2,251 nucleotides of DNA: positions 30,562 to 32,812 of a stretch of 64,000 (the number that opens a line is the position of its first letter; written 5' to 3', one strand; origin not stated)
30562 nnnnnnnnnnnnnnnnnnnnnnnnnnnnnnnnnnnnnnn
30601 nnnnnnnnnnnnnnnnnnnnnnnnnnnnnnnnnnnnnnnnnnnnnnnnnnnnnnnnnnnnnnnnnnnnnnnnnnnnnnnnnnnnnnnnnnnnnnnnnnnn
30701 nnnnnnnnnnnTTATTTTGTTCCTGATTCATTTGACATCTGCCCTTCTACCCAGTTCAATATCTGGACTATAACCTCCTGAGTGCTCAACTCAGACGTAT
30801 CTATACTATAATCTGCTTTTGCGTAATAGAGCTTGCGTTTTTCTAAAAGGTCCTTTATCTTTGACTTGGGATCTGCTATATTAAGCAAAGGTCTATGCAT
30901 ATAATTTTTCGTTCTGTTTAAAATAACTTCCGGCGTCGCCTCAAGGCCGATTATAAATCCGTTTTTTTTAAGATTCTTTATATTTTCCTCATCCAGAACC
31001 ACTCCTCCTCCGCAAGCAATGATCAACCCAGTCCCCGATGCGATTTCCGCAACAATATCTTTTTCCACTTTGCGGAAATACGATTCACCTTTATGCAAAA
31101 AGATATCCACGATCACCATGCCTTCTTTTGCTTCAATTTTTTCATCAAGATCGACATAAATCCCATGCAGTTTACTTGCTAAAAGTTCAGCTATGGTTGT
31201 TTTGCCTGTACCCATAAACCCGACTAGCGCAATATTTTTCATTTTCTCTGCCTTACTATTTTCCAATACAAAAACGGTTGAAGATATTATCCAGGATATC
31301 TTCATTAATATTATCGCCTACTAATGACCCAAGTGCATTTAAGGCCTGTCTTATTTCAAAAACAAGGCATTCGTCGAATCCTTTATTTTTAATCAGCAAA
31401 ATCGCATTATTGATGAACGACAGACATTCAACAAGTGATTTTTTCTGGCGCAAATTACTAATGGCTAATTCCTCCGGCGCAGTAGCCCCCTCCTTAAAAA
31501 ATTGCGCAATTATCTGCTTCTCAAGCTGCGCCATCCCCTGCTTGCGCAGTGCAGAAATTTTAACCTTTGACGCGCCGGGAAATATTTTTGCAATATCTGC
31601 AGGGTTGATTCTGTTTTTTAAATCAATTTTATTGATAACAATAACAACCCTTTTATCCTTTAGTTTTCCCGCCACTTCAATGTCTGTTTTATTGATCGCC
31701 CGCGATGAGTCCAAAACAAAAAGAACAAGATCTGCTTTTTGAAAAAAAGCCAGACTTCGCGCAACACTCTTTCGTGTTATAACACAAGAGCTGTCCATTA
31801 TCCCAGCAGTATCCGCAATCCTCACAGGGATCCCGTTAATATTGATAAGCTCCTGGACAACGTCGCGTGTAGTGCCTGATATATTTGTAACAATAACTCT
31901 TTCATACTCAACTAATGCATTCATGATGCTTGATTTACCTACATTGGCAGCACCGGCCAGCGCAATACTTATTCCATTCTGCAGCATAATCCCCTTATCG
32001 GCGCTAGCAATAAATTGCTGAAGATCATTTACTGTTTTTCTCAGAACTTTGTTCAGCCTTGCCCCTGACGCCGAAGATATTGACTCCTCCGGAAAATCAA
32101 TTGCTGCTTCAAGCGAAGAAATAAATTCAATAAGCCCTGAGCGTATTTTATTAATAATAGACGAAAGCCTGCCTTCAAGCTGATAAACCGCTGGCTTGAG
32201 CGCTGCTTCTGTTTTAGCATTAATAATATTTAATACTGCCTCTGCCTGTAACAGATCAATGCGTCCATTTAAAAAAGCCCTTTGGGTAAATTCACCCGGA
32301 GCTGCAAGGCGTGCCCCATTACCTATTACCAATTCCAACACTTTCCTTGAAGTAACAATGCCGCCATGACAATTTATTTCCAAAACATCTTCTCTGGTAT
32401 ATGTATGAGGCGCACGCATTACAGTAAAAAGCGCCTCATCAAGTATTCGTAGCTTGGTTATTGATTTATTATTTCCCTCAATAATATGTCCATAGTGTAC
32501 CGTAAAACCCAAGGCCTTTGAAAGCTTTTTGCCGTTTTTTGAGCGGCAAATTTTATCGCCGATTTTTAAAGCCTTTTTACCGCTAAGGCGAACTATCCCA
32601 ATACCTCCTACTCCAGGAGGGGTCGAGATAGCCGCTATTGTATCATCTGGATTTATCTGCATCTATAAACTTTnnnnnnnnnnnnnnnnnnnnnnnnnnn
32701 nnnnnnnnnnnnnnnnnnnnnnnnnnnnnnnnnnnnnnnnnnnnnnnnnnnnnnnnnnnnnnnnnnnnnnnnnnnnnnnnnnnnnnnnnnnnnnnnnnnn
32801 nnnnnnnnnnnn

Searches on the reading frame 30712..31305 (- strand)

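Call 42: search_protein_families(library=pfam, proteins=[window:30712-31305:-], max_evalue=0.0001)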
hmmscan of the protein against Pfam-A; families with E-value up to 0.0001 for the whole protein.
window:30712-31305:- (197 aa): 2 families
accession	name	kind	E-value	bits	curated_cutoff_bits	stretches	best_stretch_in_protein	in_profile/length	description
PF01202.28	SKI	-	3.8e-41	141.3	22.1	1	31-186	1-158/159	Shikimate kinase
PF13238.12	AAA_18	-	2.3e-06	28.5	29.4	1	25-133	1-109/128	AAA domain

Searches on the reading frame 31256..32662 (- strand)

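Call 42: search_protein_families(library=pfam, proteins=[window:31256-32662:-], max_evalue=0.0001)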
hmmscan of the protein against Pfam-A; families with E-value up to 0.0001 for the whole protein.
window:31256-32662:- (468 aa): 5 families
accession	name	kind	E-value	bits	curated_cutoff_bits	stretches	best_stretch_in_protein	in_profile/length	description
PF12631.12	MnmE_helical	-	1.5e-49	169.5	40.1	1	137-465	1-211/211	MnmE helical domain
PF10396.14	TrmE_N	-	6.8e-41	139.6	29.8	1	8-134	1-117/117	GTP-binding protein TrmE N-terminus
PF01926.29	MMR_HSR1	-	2.4e-23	82.9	21.9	1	233-345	2-113/113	50S ribosome-binding GTPase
PF02421.24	FeoB_N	-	2.2e-14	53.7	27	1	232-384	2-156/156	Ferrous iron transport protein B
PF03193.22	RsgA_GTPase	-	6.5e-05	23.3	30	0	232-266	108-149/174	RsgA GTPase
